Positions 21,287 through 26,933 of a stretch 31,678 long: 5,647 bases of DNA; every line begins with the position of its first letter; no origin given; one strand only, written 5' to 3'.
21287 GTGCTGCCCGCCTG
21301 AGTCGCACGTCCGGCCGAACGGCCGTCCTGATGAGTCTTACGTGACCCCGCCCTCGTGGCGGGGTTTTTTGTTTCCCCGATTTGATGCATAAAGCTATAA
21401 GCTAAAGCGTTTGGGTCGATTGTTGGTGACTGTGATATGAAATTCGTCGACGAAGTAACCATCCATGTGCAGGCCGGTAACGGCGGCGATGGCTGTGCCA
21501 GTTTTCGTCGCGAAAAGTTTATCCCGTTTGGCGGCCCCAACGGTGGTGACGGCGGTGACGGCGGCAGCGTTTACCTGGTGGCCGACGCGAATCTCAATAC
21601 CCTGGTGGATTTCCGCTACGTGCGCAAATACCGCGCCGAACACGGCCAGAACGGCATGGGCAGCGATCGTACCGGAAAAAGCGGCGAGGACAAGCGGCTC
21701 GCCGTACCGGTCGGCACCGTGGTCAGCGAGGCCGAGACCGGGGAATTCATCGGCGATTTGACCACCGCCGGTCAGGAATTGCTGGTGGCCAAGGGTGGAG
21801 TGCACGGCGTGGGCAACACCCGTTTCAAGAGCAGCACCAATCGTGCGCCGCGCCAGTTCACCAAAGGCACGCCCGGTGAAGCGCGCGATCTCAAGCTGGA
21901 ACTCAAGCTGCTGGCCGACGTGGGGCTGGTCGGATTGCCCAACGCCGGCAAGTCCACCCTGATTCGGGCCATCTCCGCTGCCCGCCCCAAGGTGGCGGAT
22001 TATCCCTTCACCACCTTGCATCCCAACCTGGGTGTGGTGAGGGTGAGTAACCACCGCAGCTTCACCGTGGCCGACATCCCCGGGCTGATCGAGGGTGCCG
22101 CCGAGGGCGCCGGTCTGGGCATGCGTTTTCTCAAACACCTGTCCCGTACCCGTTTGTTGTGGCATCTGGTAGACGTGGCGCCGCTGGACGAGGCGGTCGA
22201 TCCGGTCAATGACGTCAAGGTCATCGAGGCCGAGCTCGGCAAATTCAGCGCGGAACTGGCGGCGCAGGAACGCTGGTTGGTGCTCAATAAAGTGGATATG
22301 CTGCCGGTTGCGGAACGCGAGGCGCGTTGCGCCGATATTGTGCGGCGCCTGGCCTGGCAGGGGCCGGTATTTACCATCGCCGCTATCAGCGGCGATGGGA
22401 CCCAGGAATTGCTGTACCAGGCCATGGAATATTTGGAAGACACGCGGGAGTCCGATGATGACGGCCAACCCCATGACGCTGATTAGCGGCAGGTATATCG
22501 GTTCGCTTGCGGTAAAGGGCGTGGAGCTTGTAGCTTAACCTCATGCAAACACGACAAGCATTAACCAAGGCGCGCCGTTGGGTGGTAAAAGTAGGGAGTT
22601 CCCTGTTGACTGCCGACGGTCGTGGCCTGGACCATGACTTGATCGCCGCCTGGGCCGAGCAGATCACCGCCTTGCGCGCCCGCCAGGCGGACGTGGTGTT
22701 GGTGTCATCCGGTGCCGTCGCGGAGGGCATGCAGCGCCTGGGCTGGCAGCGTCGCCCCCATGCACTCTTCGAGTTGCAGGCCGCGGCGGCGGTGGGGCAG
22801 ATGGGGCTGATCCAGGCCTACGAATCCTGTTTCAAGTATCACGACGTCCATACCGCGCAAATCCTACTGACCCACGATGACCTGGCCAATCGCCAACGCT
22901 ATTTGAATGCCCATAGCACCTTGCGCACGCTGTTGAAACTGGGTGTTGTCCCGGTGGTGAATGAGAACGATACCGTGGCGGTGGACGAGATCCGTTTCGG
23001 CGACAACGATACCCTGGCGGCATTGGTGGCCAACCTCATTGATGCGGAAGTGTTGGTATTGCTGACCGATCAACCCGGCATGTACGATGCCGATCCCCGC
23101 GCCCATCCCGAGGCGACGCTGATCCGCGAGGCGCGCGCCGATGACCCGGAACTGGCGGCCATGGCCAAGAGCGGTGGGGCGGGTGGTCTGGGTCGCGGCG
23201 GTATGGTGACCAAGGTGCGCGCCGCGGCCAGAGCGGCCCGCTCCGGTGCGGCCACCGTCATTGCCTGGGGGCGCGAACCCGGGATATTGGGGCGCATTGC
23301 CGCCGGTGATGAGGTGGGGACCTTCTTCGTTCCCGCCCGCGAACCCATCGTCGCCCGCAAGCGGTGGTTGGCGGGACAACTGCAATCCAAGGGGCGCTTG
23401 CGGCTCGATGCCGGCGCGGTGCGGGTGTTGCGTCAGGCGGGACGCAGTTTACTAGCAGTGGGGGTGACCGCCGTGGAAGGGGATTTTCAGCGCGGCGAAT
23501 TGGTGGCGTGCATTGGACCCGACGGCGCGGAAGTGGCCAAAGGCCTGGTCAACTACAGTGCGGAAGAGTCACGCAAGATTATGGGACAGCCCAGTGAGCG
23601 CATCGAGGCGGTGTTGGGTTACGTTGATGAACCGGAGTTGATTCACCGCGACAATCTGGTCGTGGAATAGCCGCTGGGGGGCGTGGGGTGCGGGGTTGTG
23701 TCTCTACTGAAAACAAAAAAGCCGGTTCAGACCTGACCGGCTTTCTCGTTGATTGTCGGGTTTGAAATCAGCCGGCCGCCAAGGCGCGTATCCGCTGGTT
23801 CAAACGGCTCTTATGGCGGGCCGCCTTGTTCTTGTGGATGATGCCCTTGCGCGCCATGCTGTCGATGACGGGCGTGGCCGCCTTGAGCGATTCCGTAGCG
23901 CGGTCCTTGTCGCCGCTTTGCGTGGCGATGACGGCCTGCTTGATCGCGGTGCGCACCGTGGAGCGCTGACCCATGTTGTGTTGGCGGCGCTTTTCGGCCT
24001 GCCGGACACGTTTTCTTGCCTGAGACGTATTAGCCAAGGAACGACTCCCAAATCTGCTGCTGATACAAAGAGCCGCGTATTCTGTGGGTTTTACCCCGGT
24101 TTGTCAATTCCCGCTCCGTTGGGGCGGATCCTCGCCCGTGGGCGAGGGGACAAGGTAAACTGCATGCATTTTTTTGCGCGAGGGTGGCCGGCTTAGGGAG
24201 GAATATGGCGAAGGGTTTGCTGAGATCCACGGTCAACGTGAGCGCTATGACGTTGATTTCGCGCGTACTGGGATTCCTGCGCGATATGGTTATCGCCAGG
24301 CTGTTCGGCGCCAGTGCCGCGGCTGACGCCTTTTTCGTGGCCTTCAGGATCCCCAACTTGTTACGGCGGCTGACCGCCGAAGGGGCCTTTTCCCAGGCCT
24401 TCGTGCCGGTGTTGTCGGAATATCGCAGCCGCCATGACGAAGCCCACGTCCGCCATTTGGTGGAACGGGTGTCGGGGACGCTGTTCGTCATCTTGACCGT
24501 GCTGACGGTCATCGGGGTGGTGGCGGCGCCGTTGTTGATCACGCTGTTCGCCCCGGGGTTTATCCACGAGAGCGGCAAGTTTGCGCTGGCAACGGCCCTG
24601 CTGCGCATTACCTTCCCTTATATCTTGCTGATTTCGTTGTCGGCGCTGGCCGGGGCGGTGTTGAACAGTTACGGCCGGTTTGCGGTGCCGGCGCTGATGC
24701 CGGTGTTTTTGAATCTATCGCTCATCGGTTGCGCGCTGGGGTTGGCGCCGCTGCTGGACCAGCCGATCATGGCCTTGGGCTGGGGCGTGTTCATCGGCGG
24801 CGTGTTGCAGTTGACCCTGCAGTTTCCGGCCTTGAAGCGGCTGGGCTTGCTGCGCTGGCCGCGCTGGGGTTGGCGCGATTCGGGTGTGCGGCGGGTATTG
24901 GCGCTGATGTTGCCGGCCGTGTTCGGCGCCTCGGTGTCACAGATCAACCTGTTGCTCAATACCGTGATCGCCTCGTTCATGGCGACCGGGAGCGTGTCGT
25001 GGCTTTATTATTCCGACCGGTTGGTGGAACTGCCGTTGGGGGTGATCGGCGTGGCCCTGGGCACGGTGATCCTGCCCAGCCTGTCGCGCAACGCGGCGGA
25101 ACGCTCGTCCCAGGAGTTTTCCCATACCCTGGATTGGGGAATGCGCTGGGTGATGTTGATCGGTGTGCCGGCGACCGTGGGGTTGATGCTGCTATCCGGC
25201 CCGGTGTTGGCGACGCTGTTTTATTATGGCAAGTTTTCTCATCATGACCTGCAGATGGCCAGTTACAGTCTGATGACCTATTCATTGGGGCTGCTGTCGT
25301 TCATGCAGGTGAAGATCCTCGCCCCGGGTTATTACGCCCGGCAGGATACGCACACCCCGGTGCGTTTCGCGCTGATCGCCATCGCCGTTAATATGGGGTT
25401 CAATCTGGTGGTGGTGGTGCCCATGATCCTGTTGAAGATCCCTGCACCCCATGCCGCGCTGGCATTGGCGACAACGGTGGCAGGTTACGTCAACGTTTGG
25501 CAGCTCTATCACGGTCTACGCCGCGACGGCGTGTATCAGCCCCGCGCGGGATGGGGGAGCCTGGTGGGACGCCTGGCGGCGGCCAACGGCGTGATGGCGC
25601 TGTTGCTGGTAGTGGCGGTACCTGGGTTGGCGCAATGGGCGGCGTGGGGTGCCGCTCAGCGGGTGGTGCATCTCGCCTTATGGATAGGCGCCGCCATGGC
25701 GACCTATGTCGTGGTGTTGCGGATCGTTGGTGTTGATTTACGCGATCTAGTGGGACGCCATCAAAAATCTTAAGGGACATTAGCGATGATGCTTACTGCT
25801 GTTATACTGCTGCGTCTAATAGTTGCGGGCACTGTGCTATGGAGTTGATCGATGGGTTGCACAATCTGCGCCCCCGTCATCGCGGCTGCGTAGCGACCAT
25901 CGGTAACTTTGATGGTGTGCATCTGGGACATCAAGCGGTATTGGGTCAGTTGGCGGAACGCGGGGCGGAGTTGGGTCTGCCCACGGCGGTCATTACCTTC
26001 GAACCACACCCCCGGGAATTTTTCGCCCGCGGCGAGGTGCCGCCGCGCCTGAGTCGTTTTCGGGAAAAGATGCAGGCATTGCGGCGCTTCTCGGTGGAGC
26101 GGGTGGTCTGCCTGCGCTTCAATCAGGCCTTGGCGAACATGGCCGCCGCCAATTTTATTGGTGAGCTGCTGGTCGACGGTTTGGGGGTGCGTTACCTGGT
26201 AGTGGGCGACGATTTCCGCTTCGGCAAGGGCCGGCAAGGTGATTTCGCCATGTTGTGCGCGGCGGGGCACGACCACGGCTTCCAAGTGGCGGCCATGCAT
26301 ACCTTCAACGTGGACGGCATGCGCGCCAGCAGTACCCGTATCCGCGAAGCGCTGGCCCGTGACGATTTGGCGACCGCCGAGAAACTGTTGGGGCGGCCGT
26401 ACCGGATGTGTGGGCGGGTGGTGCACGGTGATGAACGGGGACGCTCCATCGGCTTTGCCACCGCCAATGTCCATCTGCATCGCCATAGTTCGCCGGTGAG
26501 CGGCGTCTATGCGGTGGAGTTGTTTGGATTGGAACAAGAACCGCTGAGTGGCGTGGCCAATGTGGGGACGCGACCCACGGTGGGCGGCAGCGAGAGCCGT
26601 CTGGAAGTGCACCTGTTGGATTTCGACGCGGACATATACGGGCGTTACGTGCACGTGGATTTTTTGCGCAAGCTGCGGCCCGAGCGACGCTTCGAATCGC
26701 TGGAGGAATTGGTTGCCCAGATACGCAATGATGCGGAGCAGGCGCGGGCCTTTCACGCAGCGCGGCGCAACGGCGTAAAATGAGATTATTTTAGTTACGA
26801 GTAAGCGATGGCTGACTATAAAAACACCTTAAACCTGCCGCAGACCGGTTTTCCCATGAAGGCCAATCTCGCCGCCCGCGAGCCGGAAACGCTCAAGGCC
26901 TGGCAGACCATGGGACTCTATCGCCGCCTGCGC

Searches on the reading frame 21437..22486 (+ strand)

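Call 19: search_protein_families(library=pfam, proteins=[window:21437-22486:+], max_evalue=0.00001)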
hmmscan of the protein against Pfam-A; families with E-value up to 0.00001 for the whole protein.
window:21437-22486:+ (349 aa): 3 families
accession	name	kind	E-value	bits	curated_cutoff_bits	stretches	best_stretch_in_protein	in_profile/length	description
PF01018.28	GTP1_OBG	-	1.5e-62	210.3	27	1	4-158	1-155/155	GTP1/OBG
PF01926.29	MMR_HSR1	-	6.7e-25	87.8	21.9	1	161-285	1-113/113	50S ribosome-binding GTPase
PF02421.24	FeoB_N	-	1.3e-09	38.2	27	1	162-217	3-57/156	Ferrous iron transport protein B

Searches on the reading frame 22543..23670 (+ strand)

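Call 19: search_protein_families(library=pfam, proteins=[window:22543-23670:+], max_evalue=0.00001)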
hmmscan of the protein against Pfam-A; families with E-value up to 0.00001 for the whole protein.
window:22543-23670:+ (375 aa): 2 families
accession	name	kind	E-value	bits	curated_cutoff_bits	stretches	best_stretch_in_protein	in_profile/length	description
PF00696.33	AA_kinase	-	1.1e-48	166.4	24.9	1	12-239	2-231/234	Amino acid kinase family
PF01472.26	PUA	-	5.9e-21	74.6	24.8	1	284-358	1-74/74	PUA domain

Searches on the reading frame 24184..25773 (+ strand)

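Call 19: search_protein_families(library=pfam, proteins=[window:24184-25773:+], max_evalue=0.00001)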
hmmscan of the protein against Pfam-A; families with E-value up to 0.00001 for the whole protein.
window:24184-25773:+ (529 aa): 1 family
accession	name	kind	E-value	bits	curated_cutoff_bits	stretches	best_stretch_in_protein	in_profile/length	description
PF03023.19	MurJ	-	1.9e-139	465.6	27.4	1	37-477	1-431/451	Lipid II flippase MurJ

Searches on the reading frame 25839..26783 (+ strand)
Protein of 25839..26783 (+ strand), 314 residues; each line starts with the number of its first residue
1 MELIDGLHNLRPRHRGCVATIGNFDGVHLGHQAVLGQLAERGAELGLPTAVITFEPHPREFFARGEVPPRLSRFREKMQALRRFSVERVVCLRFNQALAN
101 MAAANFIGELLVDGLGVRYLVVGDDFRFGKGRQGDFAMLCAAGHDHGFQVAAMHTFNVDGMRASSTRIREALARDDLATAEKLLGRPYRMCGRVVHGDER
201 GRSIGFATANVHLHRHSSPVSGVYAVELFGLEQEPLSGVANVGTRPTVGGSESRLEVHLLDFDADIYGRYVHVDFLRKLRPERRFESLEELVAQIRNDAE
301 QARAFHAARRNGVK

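Call 19: search_protein_families(library=pfam, proteins=[window:25839-26783:+], max_evalue=0.00001)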
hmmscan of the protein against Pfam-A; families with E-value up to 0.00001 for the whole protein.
window:25839-26783:+ (314 aa): 2 families
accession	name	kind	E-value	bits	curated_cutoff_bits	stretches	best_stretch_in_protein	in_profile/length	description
PF06574.18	FAD_syn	-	1.1e-52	178.5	27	1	12-167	3-158/158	FAD synthetase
PF01687.23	Flavokinase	-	6.2e-44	149.6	19.6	1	184-305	1-123/124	Riboflavin kinase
